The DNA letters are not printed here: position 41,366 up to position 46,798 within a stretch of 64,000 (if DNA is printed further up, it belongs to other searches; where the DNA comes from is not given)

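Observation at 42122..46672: Exact 22-bp direct repeat brackets a 4.5-kb giant surface-protein gene inserted at the 3' end of dedA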

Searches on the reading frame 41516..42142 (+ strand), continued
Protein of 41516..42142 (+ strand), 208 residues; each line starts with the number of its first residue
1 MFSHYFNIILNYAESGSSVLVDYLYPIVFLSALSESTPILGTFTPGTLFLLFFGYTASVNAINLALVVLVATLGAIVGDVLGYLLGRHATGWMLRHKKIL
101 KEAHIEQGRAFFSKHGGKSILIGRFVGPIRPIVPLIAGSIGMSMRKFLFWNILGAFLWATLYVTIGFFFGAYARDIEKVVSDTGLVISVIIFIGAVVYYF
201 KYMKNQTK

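Call 60: search_protein_families(library=phrogs, proteins=[L034:6956-7567:-, L036:1747-2511:-], max_evalue=0.1)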
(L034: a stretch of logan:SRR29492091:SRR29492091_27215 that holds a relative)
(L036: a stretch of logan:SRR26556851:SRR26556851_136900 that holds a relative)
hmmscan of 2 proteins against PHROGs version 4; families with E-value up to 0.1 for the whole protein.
L034:6956-7567:- (203 aa): 1 family
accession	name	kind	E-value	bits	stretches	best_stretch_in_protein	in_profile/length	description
phrog_10256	-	unknown function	0.029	15.7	1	132-198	29-93/112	-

L036:1747-2511:- (254 aa): 0 families

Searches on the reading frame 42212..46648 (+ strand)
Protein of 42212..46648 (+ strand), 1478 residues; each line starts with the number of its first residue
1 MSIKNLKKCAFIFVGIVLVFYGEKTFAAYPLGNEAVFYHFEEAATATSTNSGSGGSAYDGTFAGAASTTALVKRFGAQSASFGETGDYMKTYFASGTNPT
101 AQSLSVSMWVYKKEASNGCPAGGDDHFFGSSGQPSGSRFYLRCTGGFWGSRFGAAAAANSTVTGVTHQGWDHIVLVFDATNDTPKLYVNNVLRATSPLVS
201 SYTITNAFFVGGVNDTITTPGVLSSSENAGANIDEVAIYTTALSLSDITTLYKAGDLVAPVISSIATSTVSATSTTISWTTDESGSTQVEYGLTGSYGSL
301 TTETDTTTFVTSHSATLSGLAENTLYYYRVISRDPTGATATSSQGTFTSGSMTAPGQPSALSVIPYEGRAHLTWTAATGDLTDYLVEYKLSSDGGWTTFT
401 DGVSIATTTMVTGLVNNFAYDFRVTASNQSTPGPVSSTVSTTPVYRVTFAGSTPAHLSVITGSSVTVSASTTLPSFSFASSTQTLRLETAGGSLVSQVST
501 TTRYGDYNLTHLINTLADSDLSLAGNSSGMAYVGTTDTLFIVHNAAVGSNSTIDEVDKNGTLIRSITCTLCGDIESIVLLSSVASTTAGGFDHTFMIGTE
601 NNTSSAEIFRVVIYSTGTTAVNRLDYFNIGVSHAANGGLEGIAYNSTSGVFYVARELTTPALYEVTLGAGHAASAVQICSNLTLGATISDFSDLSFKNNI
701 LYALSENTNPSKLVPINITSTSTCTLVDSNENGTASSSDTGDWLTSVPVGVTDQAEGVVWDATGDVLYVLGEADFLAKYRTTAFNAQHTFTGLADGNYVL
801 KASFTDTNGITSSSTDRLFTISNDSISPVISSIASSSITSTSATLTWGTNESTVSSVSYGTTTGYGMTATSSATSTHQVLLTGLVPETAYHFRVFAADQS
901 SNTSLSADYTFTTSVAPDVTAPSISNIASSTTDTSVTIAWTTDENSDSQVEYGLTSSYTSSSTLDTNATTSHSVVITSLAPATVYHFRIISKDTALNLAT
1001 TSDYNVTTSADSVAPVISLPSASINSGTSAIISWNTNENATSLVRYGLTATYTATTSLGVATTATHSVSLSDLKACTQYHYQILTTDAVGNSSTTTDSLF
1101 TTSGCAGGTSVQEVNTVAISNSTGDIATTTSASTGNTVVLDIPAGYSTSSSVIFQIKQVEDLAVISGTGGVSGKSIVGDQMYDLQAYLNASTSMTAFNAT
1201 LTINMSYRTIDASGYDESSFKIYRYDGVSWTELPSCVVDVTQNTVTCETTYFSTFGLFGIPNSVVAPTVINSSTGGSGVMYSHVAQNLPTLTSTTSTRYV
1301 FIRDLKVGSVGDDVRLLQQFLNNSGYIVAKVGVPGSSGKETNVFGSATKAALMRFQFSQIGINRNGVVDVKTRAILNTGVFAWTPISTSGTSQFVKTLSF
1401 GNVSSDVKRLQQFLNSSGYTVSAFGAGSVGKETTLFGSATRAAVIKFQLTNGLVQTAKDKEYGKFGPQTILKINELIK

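Call 10: search_protein_families(library=pfam, proteins=[window:42212-46648:+], max_evalue=0.01)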
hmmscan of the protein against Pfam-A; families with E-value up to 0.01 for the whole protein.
window:42212-46648:+ (1478 aa): 9 families
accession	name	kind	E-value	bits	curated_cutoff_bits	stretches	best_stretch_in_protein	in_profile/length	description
PF16656.11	Pur_ac_phosph_N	-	3.6e-33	114.4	30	4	267-348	8-92/93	Purple acid Phosphatase, N-terminal domain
PF00041.27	fn3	-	5.5e-25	87.8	25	5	358-441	3-83/84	Fibronectin type III domain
PF01471.23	PG_binding_1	-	4e-21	75.4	23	2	1311-1376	2-57/57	Putative peptidoglycan binding domain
PF06977.17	SdiA-regulated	-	1.7e-18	67.1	21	1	523-709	21-194/249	SdiA-regulated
PF25059.1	FN3_DSCAM-DSCAML_C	-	5.6e-12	46.3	39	1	373-441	12-79/89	DSCAM/DSCAML C-terminal Fn3-like domain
PF16655.11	PhoD_N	-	4.9e-09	37.1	30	0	865-902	47-84/90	PhoD-like phosphatase, N-terminal domain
PF25814.1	fn3_SORL1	-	0.00073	20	27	0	828-894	3-69/90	SORL1-like, fn3 domain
PF10179.15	NDNF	-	0.00073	20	27.3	1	872-911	85-123/127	Neuron-derived neurotrophic factor, first Fn(III) domain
PF07495.19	Y_Y_Y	-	0.0013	19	26.6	0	781-820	24-61/65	Y_Y_Y domain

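Call 40: find_homologous_proteins(query=window:42212-46648:+, max_evalue=1e-20)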
Query window:42212-46648:+ (1478 aa): 162 proteins with E <= 1e-20 among 8000 candidates; the best 120 are listed.
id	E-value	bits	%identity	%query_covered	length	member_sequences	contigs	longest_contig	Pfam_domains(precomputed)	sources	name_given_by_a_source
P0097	0.0e+0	3138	100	100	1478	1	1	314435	PF16655.13,PF25059.2,PF06977.18,PF23376.2,PF01471.24,PF00041.28,PF16656.12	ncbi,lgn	ncbi:MAG: fibronectin type III domain-containing protein [Patescibacteria group bacterium]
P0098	0.0e+0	1090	52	51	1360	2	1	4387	PF25059.2,PF06977.18,PF17957.8,PF13750.13,PF00041.28,PF16656.12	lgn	-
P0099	0.0e+0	1081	51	50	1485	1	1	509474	PF16655.13,PF25059.2,PF06977.18,PF23376.2,PF17957.8,PF13385.14,PF01471.24,PF00041.28,PF16656.12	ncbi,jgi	ncbi:MAG: hypothetical protein RL094_370 [Candidatus Parcubacteria bacterium]|jgi:uncharacterized pr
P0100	0.0e+0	1023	40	21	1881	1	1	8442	PF16655.13,PF25059.2,PF23376.2,PF25788.3,PF16893.12,PF00041.28,PF10179.16,PF16656.12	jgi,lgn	jgi:hypothetical protein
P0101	3.0e-281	955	44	57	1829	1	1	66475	PF25059.2,PF06977.18,PF23376.2,PF10102.15,PF01471.24,PF00041.28,PF16656.12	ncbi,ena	-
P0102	4.9e-277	941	56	32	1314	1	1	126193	PF06977.18,PF17957.8,PF00041.28,PF16656.12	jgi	jgi:uncharacterized protein YjiK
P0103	1.3e-274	933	46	53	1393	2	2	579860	PF16655.13,PF25059.2,PF06977.18,PF23376.2,PF17957.8,PF13385.14,PF01471.24,PF00041.28,PF16656.12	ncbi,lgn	-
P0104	1.6e-267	909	58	39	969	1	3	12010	PF25059.2,PF06977.18,PF01471.24,PF00041.28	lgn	-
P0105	3.4e-264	898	47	51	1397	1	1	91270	PF16655.13,PF25059.2,PF06977.18,PF23376.2,PF17957.8,PF13385.14,PF01471.24,PF00041.28,PF16656.12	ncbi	-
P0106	3.9e-262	891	55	37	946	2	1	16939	PF25059.2,PF06977.18,PF01471.24,PF00041.28,PF16656.12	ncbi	-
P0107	2.3e-258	879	58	38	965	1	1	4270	PF25059.2,PF06977.18,PF13385.14,PF01471.24,PF00041.28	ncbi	-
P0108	7.2e-258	877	64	32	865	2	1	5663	PF06977.18,PF13385.14,PF00041.28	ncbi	-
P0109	4.3e-252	858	55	38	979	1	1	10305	PF25059.2,PF06977.18,PF01471.24,PF00041.28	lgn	-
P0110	2.0e-247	843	42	63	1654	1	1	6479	PF16655.13,PF25059.2,PF06977.18,PF23376.2,PF13385.14,PF10102.15,PF00041.28,PF10179.16,PF16656.12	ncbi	-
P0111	4.5e-246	838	52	44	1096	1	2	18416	PF25059.2,PF06977.18,PF00041.28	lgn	-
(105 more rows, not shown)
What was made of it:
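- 42212..46648 (+): Giant surface-protein gene (1478 aa). It has an N-terminal hydrophobic signal or anchor, repeated FN3/Pur_ac_phosph_N domains, an SdiA-regulated-like propeller and two C-terminal PG_binding_1 domains. Best homologues also carry a LamG-like domain (Laminin_G_3); no such Pfam hit was obtained for the window protein itself. Homologues are about 50% identical and almost all from Patescibacteria, several of them with Laminin_G_3 (call 40).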

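Call 60: search_protein_families(library=phrogs, proteins=[window:42212-46648:+], max_evalue=0.1)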
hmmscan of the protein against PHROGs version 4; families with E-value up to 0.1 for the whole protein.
window:42212-46648:+ (1478 aa): 6 families
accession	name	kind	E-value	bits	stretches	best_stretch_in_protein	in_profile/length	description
phrog_1224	-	head and packaging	1.4e-12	48.6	2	1396-1457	2-54/438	endolysin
phrog_1493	-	lysis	3.6e-12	47.2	2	1297-1378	229-307/394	endolysin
phrog_2649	-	lysis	7.9e-08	33.5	2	1391-1475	168-237/261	endolysin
phrog_23452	-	unknown function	4.3e-05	24.6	1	1303-1372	53-117/135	-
phrog_4971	-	tail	0.00034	21.1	1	369-441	207-277/283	major tail protein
phrog_29188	-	unknown function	0.0082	17.4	1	479-512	13-48/63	-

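Call 75: find_encoding_contigs(protein=P0099, flank=8000, max_places=3)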
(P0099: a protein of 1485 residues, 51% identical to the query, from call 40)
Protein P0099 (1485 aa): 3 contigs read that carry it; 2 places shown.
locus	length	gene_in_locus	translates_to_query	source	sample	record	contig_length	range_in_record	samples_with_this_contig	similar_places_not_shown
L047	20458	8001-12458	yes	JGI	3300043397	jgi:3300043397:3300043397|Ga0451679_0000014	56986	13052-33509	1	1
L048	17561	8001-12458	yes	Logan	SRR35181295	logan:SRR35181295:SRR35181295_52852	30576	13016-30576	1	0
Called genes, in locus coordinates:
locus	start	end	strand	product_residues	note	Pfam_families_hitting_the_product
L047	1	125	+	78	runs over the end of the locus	-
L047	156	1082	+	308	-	PF03881:Fructosamin_kin (faint), PF01636:APH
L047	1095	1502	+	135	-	PF08818:DUF1801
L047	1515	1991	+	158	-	-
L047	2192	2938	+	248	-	PF01636:APH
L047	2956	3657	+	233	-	PF13644:DKNYY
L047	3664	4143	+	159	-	PF00903:Glyoxalase, PF22677:Ble-like_N (weak)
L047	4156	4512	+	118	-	PF09966:DUF2200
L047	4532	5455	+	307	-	PF03724:META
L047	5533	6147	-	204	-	-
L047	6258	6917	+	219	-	PF01625:PMSR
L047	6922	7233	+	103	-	PF00893:Multi_Drug_Res (weak)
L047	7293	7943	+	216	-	PF01810:LysE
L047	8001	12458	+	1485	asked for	PF13385:Laminin_G_3, PF00041:fn3, PF06977:SdiA-regulated, PF16656:Pur_ac_phosph_N, PF17957:Big_7, PF16656:Pur_ac_phosph_N (weak), PF16656:Pur_ac_phosph_N, PF16656:Pur_ac_phosph_N, +6 more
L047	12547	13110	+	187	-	-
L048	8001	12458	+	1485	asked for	PF13385:Laminin_G_3, PF00041:fn3, PF06977:SdiA-regulated, PF16656:Pur_ac_phosph_N, PF17957:Big_7, PF16656:Pur_ac_phosph_N (weak), PF16656:Pur_ac_phosph_N, PF16656:Pur_ac_phosph_N, +6 more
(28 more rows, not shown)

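Call 83: find_related_loci(query=window:42212-46648:+, collection=viral_contigs, flank=5000)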
Query window:42212-46648:+ (1478 aa) in viral_contigs; peptide patterns used: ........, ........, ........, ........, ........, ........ (x = any residue, [..] = any of these).
No stretch of DNA in the collection matches any of the patterns.
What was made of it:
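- Tried and rejected: Phage origin: no viral relative of the giant protein (call 83).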
